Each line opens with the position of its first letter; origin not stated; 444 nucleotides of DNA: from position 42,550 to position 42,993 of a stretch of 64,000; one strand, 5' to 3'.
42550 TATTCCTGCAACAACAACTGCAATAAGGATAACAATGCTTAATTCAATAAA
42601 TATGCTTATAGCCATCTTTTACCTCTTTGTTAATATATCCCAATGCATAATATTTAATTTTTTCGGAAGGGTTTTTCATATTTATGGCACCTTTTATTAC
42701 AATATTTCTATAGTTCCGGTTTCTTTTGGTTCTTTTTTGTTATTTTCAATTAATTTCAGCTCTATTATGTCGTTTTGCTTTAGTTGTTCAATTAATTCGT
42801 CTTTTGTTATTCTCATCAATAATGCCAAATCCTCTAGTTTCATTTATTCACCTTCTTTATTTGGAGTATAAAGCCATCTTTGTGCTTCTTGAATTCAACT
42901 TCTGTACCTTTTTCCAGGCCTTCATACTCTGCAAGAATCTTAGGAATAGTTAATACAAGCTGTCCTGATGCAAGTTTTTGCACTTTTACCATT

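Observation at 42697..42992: Uncalled overlapping mini-operon: AbrB/MazE-fold protein and a 48-aa protein upstream of the Kef antiporter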

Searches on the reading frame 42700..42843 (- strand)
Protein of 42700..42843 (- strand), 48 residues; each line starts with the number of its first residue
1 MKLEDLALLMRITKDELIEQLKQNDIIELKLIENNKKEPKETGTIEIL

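Call 3: search_protein_families(library=pfam, proteins=[window:42700-42843:-], max_evalue=10)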
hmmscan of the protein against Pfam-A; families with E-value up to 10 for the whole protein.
seq(48 aa): 0 families

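Call 4: search_protein_families(library=ncbifam, proteins=[window:42700-42843:-], max_evalue=10)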
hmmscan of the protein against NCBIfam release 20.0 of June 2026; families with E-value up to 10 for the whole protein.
seq(48 aa): 0 families

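Call 5: find_homologous_proteins(query=window:42700-42843:-, max_evalue=10)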
Query seq(48 aa) (48 aa): 5 proteins with E <= 10 among 5 candidates.
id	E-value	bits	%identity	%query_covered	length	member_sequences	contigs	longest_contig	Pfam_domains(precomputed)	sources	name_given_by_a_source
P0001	5.7e-20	86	100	100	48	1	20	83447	-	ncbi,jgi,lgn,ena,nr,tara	ncbi:MAG: hypothetical protein QF568_02975 [Flavobacteriales bacterium]|jgi:hypothetical protein|nr:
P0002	6.2e-20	86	100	100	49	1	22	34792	-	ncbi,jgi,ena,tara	jgi:hypothetical protein|tara:strand:+ start:5782 stop:5931 length:150 start_codon:yes stop_codon:ye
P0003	5.6e-19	83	98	100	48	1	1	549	-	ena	-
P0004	1.0e-14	70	100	81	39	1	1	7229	-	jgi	jgi:hypothetical protein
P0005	1.8e-7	48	65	100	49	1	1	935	-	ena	-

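Call 25: find_homologous_proteins(query=A2, max_evalue=0.01)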
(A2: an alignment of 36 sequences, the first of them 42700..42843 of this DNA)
Query A2 (36 sequences) (48 aa, profile of the alignment): 339 proteins with E <= 0.01 among 921 candidates; the best 120 are listed.
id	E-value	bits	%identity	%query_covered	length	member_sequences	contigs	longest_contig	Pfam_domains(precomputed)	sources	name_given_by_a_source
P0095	5.8e-21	92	44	100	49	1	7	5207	-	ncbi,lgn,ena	-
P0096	5.4e-20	89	48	100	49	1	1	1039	-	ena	-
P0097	9.4e-20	88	44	100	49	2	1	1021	-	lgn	-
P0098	1.1e-19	88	46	100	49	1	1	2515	-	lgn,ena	-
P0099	1.3e-19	88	46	100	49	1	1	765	-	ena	-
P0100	1.4e-19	87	48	100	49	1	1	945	-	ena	-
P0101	2.0e-19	87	42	100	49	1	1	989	-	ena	-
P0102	2.5e-19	87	42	100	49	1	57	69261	-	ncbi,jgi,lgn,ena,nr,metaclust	ncbi:hypothetical protein J4204_02500 [Candidatus Woesearchaeota archaeon]|nr:hypothetical protein [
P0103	2.6e-19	87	50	100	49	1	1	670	-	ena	-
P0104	2.6e-19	87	44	100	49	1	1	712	-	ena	-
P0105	2.8e-19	87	50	83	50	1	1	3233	-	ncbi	-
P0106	3.3e-19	86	42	100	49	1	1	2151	-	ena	-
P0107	3.4e-19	86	46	100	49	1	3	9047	-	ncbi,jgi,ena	-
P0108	3.6e-19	86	46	100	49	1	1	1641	-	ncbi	-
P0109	4.2e-19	86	44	100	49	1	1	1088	-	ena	-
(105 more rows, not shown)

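Call 28: search_solved_structures(query=A3, max_evalue=10, show_alignments=3)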
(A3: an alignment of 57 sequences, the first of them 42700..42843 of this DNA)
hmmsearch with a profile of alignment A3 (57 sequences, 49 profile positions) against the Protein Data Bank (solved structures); distinct sequences matched with E-value up to 10: 2.
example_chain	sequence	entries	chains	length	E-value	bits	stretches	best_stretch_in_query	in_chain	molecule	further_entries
6g14_B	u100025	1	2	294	0.32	14.3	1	10-27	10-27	Ribosome biogenesis GTPase A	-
6g0z_B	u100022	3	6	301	0.34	14.3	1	10-27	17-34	Ribosome biogenesis GTPase A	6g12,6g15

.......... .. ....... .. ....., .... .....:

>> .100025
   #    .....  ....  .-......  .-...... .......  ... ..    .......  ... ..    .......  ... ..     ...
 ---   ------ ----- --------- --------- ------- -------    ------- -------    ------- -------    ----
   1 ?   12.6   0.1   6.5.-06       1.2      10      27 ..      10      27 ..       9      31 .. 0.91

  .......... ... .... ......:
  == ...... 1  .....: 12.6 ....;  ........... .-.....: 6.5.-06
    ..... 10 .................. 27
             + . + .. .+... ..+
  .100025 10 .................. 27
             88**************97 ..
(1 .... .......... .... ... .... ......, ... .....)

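Call 29: search_protein_families(library=pfam, alignment_id=A3, max_evalue=1)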
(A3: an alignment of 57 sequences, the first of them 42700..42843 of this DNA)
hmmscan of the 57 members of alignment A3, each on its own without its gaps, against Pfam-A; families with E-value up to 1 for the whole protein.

A. member 1, window:42700-42843:- (48 aa): 0 families

B. families by the number of members that match (of 57 scanned): 22 families
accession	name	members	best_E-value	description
PF03683.19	UPF0175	14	0.0019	Uncharacterised protein family (UPF0175)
PF04760.21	IF2_N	7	0.00013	Translation initiation factor IF-2, N-terminal region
PF12728.13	HTH_17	6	0.0023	Helix-turn-helix domain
PF10743.14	Phage_Cox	5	0.078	Regulatory phage protein cox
PF08587.17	UBA_2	4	0.017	Ubiquitin associated domain (UBA)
PF23569.1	NBD_SMAX1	4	0.13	SMAX1 nucleotide binding domain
PF01402.27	RHH_1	3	0.0072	Ribbon-helix-helix protein, copG family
PF04539.22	Sigma70_r3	3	0.038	Sigma-70 region 3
PF02826.25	2-Hacid_dh_C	2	0.014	D-isomer specific 2-hydroxyacid dehydrogenase, NAD binding domain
PF07798.16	CCDC90-like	2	0.021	Coiled-coil domain-containing protein 90-like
PF10506.14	USHBP1_PDZ-bd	2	0.032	Harmonin-binding protein USHBP1, PDZ-binding domain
PF21984.2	DnaD_N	1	0.02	DnaD N-terminal domain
PF13411.12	MerR_1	1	0.029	MerR HTH family regulatory protein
PF13256.11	DUF4047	1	0.029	Domain of unknown function (DUF4047)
PF14504.11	CAP_assoc_N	1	0.042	CAP-associated N-terminal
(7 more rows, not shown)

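Call 31: predict_structure(alignment_id=A3)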
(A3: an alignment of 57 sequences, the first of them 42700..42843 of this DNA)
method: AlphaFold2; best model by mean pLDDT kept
length: 48 residues; sequences in the alignment: 57
mean_pLDDT: 67.6   pTM: 0.39
mean pLDDT of the five models: 67.6, 65.3, 64.3, 61.8, 55.4
residues with pLDDT >= 90: 1; 70-90: 21; 50-70: 19; < 50: 7
segments of 3 or more residues with pLDDT < 50: none
pLDDT, mean of each block of 10 residues (from residue 1): 81 85 62 50 57
secondary structure, 60 per line:
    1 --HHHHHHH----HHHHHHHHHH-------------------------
elements in order: H3-9 H14-23

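Call 39: find_encoding_contigs(protein=P0001, flank=3000, max_places=4)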
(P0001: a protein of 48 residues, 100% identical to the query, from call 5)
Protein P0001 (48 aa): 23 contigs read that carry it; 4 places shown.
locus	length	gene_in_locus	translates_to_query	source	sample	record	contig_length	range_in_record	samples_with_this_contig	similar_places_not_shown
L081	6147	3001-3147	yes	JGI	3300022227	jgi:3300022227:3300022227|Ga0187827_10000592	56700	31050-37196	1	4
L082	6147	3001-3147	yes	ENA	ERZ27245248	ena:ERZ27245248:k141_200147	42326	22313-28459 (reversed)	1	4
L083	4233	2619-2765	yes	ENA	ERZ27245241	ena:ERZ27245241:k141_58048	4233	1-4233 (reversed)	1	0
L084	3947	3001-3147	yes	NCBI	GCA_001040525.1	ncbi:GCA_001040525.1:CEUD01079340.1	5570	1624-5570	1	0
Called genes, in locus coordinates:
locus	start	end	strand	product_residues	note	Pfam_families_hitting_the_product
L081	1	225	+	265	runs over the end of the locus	PF05670:NFACT-R_1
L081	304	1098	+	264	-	PF03692:CxxCxxCC (weak)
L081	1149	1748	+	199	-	PF03853:YjeF_N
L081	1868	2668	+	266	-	PF01256:Carb_kinase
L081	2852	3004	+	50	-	PF04014:MazE_antitoxin (weak)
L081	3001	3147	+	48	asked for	-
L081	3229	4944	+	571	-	PF00999:Na_H_Exchanger, PF02254:TrkA_N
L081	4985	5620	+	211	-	PF14582:Metallophos_3 (faint), PF00149:Metallophos, PF12850:Metallophos_2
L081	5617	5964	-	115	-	-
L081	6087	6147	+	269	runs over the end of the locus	-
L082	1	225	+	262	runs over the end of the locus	PF05670:NFACT-R_1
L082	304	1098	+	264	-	PF03692:CxxCxxCC (weak)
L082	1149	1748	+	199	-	PF03853:YjeF_N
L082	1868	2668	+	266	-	PF01256:Carb_kinase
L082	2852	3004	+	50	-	PF04014:MazE_antitoxin (weak)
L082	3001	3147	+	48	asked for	-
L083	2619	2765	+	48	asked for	-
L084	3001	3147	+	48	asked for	-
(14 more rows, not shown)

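Call 46: fold_search(model_id=the predicted structure, library=pdb)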
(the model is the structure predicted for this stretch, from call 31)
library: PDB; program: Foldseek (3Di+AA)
matches with E <= 10: 53; with E <= 0.001: 0
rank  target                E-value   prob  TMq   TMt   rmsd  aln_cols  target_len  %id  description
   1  1etq_D                4.2e+00  0.54  0.50  0.30   0.6        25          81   28  THE CRYSTAL STRUCTURE OF E. COLI FIS MUTANT R71Y (released 2000-10-11)
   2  2efo                  4.2e+00  0.15  0.38  0.14   2.8        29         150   28  Crystal structure of Tyr77 to Ala of ST1022 from Sulfolobus tokodaii 7 (released 2008-02-26)
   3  3iv5_B                4.5e+00  0.51  0.50  0.25   0.6        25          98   28  Crystal structure of Fis bound to 27 bp optimal binding sequence F1 (released 2010-04-28)
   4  3hru_A                4.9e+00  0.25  0.47  0.12   2.7        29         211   24  Crystal Structure of ScaR with bound Zn2+ (released 2009-06-23)
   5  2cfx_A                4.9e+00  0.08  0.36  0.18   4.0        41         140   20  Structure of B.subtilis LrpC (released 2006-03-28)
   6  1etq_A                5.2e+00  0.44  0.50  0.29   0.6        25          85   28  THE CRYSTAL STRUCTURE OF E. COLI FIS MUTANT R71Y (released 2000-10-11)
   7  3qah                  5.2e+00  0.33  0.48  0.09   0.9        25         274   24  Crystal structure of apo-form human MOF catalytic domain (released 2011-07-06)
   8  6p0t_A                5.6e+00  0.41  0.50  0.29   0.6        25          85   28  Crystal structure of ternary DNA complex "FX(1-2)-1Xis" containing E. coli Fis and phage lambda Xis (released 2019-06-19)
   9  1r22_B                5.6e+00  0.20  0.43  0.23   2.3        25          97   20  Crystal structure of the cyanobacterial metallothionein repressor SmtB (C14S/C61S/C121S mutant) in the Zn2alpha5-form (released 2004-05-18)
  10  3w6j_B                5.6e+00  0.11  0.36  0.13   4.4        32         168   25  Crystal structure of ScpAB core complex (released 2013-04-24)
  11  1etq_B                6.1e+00  0.41  0.51  0.32   0.5        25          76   28  THE CRYSTAL STRUCTURE OF E. COLI FIS MUTANT R71Y (released 2000-10-11)
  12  1eto_A                6.1e+00  0.41  0.51  0.28   0.5        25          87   28  THE CRYSTAL STRUCTURE OF E. COLI FIS MUTANT R71L (released 2000-10-11)
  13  6p0s_B                6.1e+00  0.38  0.50  0.30   0.6        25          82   28  Crystal structure of ternary DNA complex "FX2" containing E. coli Fis and phage lambda Xis (released 2019-06-19)
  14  2l7z_MODEL_1_A        6.1e+00  0.14  0.48  0.32   6.8        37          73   16  NMR Structure of A13 homedomain (released 2011-11-09)
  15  1f36_A                6.5e+00  0.38  0.51  0.28   0.5        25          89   28  THE CRYSTAL STRUCTURE OF FIS MUTANT K36E REVEALS THAT THE TRANSACTIVATION REGION OF THE FIS PROTEIN CONTAINS EXTENDED  (released 1997-12-24)
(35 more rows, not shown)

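Call 55: search_protein_families(library=phrogs, proteins=[window:42700-42843:-], max_evalue=1)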
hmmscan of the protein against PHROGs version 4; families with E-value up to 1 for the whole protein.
seq(48 aa): 2 families
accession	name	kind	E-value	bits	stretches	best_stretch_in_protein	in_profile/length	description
phrog_38434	-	unknown function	0.22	12.8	1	6-30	30-54/62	-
phrog_27272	-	unknown function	0.51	11.6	1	1-36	33-68/86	-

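Call 56: search_protein_families(library=padloc, proteins=[window:42700-42843:-], max_evalue=1)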
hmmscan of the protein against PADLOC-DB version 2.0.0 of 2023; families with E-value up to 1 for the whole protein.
seq(48 aa): 0 families

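Call 60: search_protein_representatives(alignment_id=A3)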
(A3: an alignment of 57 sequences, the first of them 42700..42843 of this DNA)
Query: 57 sequences, 49 profile positions. Proteins with E-value up to 0.001 (for the whole library): 181; up to 1e-10: 73; up to 1e-30: 0. The best 150 are listed.
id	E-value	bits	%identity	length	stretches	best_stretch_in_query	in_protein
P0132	1.6e-22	95.4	-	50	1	1-49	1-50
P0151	1.8e-21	92.0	-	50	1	1-49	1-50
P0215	9.0e-21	89.8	-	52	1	1-49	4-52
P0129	9.8e-21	89.7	-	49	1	1-49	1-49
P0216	7.2e-20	86.9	-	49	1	1-49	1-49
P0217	8.3e-20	86.7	-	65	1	3-49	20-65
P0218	6.2e-18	80.7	-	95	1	3-49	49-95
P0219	3.0e-17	78.5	-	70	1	2-49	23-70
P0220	5.3e-17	77.7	-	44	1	6-49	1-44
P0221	9.4e-17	76.9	-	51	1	2-49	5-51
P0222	1.6e-16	76.2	-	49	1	1-48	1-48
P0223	2.4e-16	75.6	-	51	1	2-49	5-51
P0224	2.9e-16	75.4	-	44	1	6-49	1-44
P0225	3.9e-16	75.0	-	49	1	1-49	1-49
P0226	3.9e-16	74.9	-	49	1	1-49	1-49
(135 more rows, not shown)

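Call 75: search_protein_families(library=ncbifam, alignment_id=A3, max_evalue=1)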
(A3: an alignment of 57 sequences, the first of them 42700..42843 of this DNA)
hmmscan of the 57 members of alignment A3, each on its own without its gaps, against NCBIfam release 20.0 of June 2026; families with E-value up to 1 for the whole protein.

A. member 1, window:42700-42843:- (48 aa): 0 families

B. families by the number of members that match (of 57 scanned): 9 families
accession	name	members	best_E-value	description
TIGR01764.1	excise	5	0.012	excisionase family DNA-binding protein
NF008759.0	PRK11790.1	2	0.082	phosphoglycerate dehydrogenase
NF009714.1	PRK13243.1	1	0.023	glyoxylate reductase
NF040939.2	trans_reg_lrs14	1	0.026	Lrs14 family HTH-type transcriptional regulator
NF012198.0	MarA_TF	1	0.031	MDR efflux pump AcrAB transcriptional activator MarA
TIGR01589.1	A_thal_3526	1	0.032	TIGR01589 domain-containing protein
NF008564.0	PRK11511.1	1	0.046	MDR efflux pump AcrAB transcriptional activator MarA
NF053606.1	Sta1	1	0.047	Sta1 family transcriptional regulator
TIGR03228.1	anthran_1_2_A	1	0.15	anthranilate 1,2-dioxygenase large subunit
